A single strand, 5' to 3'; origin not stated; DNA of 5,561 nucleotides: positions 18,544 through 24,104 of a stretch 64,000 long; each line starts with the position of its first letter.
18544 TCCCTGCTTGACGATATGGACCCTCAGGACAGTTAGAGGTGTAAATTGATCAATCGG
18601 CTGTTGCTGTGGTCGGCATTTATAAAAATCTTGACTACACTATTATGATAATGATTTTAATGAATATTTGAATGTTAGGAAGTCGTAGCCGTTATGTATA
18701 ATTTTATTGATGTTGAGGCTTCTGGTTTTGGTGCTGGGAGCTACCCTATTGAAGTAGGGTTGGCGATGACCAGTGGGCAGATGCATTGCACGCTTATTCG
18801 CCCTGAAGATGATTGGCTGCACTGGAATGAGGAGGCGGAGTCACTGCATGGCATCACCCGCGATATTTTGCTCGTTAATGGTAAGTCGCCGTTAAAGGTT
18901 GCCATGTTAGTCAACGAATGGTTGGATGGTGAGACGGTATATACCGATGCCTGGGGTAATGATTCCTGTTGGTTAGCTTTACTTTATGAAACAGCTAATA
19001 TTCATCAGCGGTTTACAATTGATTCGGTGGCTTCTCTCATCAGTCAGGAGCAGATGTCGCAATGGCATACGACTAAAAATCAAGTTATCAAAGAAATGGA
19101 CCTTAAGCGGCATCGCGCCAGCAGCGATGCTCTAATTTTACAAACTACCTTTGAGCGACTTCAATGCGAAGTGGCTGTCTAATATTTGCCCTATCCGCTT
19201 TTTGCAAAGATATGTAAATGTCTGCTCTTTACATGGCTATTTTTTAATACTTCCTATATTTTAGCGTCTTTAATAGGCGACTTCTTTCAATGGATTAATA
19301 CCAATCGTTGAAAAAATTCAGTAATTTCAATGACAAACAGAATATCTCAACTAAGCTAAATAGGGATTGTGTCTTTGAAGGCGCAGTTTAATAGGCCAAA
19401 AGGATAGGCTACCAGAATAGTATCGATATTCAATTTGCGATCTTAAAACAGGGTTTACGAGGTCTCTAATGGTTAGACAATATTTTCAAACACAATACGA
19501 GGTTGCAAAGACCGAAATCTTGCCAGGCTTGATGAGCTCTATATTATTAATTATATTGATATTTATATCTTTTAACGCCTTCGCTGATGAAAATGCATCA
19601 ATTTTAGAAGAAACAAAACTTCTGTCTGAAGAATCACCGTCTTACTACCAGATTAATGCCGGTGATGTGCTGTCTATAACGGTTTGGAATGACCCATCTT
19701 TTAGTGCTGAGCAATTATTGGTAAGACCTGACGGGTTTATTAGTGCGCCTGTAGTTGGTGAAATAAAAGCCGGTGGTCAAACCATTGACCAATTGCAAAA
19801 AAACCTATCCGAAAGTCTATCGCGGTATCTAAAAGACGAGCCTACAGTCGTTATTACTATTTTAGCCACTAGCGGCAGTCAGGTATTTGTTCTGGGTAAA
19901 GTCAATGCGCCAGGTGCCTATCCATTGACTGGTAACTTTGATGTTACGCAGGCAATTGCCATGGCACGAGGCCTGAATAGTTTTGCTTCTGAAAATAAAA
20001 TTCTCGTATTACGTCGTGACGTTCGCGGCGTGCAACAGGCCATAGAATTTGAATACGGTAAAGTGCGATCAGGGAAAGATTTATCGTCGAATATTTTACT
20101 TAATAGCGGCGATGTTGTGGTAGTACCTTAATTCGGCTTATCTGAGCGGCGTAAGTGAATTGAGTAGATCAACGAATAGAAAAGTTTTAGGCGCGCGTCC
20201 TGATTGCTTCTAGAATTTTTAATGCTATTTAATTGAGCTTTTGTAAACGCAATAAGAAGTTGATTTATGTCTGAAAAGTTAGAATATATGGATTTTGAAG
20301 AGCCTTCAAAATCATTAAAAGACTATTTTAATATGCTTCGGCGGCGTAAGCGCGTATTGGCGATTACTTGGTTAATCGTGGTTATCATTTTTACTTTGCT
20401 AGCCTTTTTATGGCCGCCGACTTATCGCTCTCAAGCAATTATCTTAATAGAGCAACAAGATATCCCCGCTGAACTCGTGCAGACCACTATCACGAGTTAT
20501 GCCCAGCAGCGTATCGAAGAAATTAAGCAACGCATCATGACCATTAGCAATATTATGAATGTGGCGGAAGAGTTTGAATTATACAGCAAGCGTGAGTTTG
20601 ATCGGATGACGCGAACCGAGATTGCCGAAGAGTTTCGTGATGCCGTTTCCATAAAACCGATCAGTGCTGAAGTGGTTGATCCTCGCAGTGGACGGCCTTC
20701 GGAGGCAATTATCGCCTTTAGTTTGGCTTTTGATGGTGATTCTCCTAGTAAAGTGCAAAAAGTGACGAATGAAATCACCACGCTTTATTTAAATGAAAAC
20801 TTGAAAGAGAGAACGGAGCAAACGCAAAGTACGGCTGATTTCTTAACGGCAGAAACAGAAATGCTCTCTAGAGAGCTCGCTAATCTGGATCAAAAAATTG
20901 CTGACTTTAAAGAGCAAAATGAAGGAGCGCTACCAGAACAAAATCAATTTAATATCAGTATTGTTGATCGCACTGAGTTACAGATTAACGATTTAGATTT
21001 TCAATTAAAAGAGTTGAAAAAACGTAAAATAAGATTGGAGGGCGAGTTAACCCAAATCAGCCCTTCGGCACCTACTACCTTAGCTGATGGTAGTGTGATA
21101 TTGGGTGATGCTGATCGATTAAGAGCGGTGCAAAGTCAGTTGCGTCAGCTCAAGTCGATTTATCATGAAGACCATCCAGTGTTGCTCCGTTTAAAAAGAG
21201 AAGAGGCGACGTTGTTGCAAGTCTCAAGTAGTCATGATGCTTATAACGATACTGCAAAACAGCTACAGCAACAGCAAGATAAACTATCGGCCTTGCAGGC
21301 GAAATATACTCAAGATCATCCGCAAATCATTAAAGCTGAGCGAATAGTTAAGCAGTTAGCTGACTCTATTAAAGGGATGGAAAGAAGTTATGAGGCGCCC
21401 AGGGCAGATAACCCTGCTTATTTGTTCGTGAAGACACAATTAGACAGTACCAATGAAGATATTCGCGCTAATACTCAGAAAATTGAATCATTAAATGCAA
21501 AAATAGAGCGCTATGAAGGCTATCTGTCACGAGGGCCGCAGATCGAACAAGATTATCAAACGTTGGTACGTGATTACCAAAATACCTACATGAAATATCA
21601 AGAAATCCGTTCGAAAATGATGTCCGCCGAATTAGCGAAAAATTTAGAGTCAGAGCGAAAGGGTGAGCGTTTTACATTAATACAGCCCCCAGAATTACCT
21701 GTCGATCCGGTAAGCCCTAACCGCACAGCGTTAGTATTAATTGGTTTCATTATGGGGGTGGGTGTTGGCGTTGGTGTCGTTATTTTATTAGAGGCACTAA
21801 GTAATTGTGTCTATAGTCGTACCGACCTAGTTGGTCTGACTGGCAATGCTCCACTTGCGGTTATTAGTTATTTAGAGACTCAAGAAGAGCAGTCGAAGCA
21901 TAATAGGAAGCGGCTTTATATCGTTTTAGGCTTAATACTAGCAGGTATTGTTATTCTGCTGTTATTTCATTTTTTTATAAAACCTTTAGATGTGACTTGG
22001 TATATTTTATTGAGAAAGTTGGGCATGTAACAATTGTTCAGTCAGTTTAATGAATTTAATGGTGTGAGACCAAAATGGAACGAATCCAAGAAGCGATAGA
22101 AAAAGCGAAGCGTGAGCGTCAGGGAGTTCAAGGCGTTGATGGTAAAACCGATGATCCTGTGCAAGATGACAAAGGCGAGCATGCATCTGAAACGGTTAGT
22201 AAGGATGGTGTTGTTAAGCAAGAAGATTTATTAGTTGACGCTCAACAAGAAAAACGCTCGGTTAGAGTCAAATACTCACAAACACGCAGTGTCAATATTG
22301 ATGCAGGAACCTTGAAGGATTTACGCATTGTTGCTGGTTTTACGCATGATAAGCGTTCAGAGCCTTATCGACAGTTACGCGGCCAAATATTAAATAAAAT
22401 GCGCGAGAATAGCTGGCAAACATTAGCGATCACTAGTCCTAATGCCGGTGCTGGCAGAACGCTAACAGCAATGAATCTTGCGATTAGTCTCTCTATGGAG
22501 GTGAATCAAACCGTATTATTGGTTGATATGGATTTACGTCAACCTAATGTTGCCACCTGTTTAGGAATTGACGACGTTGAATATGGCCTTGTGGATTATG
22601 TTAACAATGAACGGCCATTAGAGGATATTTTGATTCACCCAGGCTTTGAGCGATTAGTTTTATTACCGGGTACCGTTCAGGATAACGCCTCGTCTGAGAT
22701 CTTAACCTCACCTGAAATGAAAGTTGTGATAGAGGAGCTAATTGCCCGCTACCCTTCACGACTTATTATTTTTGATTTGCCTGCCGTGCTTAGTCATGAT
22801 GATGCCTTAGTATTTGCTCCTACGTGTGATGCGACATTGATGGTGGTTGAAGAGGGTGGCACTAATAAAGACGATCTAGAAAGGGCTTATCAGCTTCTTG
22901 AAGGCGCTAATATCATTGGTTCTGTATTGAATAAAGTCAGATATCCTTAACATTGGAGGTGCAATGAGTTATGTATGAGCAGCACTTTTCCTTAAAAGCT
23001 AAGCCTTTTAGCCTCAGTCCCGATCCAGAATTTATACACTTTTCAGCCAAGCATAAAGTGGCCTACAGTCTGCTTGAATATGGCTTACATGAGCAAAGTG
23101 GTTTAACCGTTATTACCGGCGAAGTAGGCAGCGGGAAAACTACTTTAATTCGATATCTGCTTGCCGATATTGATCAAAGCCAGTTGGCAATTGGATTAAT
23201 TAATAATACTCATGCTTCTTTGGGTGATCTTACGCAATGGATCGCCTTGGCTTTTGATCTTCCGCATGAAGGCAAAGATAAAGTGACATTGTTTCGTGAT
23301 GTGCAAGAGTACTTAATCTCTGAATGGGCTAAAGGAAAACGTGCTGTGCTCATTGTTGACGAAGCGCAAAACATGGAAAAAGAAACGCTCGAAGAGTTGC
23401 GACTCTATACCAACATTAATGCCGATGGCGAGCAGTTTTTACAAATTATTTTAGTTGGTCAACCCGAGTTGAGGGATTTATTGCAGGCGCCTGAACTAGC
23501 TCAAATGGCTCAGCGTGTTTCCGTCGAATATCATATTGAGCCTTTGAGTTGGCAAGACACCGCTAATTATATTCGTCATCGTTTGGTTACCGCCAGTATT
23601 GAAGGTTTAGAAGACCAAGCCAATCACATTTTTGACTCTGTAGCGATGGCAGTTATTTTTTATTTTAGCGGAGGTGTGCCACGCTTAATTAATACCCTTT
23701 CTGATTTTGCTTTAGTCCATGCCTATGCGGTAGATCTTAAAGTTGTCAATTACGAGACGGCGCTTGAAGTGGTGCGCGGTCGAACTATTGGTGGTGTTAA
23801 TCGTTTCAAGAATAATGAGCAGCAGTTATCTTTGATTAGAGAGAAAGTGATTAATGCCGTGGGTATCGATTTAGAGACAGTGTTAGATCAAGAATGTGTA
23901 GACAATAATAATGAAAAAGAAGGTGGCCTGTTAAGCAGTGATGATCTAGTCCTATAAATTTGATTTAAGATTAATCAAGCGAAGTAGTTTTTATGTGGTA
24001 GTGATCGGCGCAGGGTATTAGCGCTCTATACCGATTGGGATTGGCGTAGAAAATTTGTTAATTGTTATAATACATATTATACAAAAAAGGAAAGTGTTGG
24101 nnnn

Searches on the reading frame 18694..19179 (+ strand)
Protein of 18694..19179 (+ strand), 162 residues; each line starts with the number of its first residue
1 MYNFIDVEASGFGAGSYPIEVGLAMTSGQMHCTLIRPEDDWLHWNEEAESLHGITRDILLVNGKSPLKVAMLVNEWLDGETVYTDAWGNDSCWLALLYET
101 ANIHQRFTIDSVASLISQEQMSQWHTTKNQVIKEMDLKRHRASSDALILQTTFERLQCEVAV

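Call 6: search_protein_families(library=pfam, proteins=[window:18694-19179:+], max_evalue=0.001)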
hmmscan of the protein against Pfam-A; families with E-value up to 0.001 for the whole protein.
window:18694-19179:+ (162 aa): 1 family
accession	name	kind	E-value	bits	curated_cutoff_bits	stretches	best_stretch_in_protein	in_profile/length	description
PF00929.31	RNase_T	-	7.2e-05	23.8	24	1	4-149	2-160/164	Exonuclease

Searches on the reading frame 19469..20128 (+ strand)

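Call 6: search_protein_families(library=pfam, proteins=[window:19469-20128:+], max_evalue=0.001)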
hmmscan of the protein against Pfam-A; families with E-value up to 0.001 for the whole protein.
window:19469-20128:+ (220 aa): 3 families
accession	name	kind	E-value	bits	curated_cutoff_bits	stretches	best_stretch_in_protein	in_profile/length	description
PF02563.21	Poly_export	-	7.5e-22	77.7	28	1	55-131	2-76/77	Polysaccharide biosynthesis/export protein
PF10531.15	SLBB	-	1.6e-09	37.9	27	1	139-187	2-49/55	SLBB domain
PF22461.2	SLBB_2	-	4.3e-09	36.8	27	1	138-219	2-79/79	SLBB domain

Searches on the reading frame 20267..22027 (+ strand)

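Call 6: search_protein_families(library=pfam, proteins=[window:20267-22027:+], max_evalue=0.001)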
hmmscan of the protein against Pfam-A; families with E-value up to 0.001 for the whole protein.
window:20267-22027:+ (587 aa): 2 families
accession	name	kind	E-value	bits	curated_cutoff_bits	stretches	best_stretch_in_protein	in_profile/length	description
PF02706.20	Wzz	-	6.4e-07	30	25.5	1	16-87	4-79/91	Chain length determinant protein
PF13807.11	GNVR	-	4.8e-06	26.8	27.7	1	427-508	3-80/82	G-rich domain on putative tyrosine kinase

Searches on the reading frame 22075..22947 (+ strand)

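Call 6: search_protein_families(library=pfam, proteins=[window:22075-22947:+], max_evalue=0.001)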
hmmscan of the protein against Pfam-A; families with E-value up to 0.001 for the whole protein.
window:22075-22947:+ (291 aa): 3 families
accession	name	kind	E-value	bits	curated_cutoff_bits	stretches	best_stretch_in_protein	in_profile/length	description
PF13614.12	AAA_31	-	1.3e-10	41.9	27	1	116-240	3-130/177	AAA domain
PF01656.29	CbiA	-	9.2e-07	29.3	25.4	1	117-289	1-84/125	CobQ/CobB/MinD/ParA nucleotide binding domain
PF10609.15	ParA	-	0.0001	22.2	27.1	1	115-168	4-56/246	NUBPL iron-transfer P-loop NTPase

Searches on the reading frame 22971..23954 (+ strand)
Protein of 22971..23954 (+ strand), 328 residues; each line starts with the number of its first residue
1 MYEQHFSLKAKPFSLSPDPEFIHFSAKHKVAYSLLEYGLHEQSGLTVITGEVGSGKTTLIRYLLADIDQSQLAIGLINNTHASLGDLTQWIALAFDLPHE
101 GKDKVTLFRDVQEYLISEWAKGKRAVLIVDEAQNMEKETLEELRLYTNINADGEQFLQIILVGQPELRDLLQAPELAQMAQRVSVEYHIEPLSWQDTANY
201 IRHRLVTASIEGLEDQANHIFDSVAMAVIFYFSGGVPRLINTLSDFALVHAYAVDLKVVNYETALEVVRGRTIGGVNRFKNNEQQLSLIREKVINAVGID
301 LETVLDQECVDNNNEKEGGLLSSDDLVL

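Call 6: search_protein_families(library=pfam, proteins=[window:22971-23954:+], max_evalue=0.001)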
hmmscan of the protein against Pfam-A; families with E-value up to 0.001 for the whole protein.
window:22971-23954:+ (328 aa): 11 families
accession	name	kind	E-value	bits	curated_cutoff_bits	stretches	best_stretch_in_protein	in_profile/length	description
PF13401.12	AAA_22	-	3.3e-27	95.8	27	1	42-171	4-130/130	AAA domain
PF13191.12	AAA_16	-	2e-06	28.8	32.6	1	41-144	22-153/167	AAA ATPase domain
PF13245.12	AAA_19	-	2e-05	25.2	25.1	1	43-164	11-125/134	AAA domain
PF02492.25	cobW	-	3e-05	24.1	20.7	1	46-79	3-35/180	CobW/HypB/UreG, nucleotide-binding domain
PF13604.12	AAA_30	-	3.2e-05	24.2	27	1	36-165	11-125/191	AAA domain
PF13173.12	AAA_14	-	9.4e-05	22.9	27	1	45-195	4-126/129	AAA domain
PF01078.27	Mg_chelatase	-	9.8e-05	22.3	20.3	1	47-144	26-127/207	Magnesium chelatase, subunit ChlI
PF09848.15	SLFN-g3_helicase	-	0.00011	22.1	24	1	45-139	3-95/354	Schlafen group 3, DNA/RNA helicase domain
PF25199.1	nSTAND_NTPase5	-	0.00029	21.1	34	0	41-124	39-124/145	Novel STAND NTPase 5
PF02562.22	PhoH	-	0.00051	20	27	0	124-208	120-199/205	PhoH-like protein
PF13476.12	AAA_23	-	0.00077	20.6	27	0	42-62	18-38/201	AAA domain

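Call 56: search_protein_families(library=ncbifam, proteins=[window:22971-23954:+], max_evalue=0.00001)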
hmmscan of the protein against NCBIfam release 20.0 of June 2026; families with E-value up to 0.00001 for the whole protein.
window:22971-23954:+ (328 aa): 1 family
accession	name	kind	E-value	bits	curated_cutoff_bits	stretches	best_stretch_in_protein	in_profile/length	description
TIGR03015.1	pepcterm_ATPase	hypoth_equivalog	1.8e-88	296.5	324.5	1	1-269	1-264/269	XrtA/PEP-CTERM system-associated ATPase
